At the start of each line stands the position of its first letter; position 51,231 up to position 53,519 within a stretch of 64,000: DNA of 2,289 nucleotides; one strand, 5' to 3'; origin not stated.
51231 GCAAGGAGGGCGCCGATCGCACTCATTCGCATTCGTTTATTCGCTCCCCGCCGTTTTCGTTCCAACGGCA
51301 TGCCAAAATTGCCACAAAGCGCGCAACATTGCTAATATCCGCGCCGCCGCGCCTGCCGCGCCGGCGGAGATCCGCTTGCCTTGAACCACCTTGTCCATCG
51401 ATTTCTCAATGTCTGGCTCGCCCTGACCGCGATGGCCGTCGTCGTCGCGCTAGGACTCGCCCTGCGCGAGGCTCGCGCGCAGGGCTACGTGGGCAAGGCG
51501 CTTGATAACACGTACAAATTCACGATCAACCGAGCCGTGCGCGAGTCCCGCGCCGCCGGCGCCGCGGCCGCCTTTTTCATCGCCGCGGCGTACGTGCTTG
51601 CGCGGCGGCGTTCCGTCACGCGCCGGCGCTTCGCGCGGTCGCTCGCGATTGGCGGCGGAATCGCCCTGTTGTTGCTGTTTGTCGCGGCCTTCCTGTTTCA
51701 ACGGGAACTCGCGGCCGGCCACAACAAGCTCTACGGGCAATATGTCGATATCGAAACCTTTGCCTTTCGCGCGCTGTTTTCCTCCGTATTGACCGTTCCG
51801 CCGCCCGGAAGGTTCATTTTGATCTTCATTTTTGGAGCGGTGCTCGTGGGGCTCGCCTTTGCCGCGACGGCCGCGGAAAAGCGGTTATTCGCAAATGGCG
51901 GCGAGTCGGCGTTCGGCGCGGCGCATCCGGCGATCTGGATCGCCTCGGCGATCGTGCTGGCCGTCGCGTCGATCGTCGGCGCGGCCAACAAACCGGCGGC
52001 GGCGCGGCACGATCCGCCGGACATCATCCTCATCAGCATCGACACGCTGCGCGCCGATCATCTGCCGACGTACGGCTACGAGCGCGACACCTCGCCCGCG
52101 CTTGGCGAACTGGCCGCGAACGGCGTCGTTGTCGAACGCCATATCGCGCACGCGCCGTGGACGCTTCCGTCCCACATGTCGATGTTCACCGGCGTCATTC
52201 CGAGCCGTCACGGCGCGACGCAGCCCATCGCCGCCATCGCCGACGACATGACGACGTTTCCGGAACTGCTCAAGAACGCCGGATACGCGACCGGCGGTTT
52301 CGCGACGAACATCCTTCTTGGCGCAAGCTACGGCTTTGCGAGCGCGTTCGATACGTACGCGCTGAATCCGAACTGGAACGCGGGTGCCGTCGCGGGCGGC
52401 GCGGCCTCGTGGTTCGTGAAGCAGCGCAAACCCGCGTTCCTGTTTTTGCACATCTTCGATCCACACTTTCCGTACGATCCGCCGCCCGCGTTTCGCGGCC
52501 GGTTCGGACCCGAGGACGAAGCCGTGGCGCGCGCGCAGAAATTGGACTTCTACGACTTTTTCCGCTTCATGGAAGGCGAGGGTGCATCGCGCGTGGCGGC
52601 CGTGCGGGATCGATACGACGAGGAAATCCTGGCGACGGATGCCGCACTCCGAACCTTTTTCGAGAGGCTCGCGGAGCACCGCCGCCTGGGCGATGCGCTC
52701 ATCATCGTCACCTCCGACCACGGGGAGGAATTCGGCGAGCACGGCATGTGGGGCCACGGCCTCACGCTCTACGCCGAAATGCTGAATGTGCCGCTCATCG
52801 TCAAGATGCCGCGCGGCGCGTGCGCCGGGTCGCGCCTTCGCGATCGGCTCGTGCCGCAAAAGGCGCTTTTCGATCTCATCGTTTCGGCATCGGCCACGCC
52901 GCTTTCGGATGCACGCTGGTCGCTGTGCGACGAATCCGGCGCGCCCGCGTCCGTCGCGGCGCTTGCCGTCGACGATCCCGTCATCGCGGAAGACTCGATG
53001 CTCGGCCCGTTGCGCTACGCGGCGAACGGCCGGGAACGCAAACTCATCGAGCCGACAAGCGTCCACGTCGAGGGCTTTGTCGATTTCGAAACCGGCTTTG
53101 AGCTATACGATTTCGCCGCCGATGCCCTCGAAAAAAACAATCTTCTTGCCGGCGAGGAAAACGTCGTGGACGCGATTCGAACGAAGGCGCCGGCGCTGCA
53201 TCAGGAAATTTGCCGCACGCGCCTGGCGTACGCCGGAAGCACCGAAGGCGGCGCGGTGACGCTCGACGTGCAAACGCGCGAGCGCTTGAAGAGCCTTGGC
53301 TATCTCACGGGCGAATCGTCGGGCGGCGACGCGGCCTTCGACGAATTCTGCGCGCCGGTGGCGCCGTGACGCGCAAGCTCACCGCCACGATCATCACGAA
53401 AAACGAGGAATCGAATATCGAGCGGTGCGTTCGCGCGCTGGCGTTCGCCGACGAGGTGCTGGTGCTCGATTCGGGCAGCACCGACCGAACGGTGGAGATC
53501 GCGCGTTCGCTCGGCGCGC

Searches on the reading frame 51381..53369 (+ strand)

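Call 62: search_protein_families(library=pfam, proteins=[window:51381-53369:+], max_evalue=0.00001)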
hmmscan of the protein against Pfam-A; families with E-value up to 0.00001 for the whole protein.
window:51381-53369:+ (662 aa): 2 families
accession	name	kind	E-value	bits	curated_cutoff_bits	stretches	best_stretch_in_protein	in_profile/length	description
PF00884.28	Sulfatase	-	3.1e-37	129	25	1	213-485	1-280/301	Sulfatase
PF01663.27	Phosphodiest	-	9.1e-13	48.9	23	1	216-278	2-61/342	Type I phosphodiesterase / nucleotide pyrophosphatase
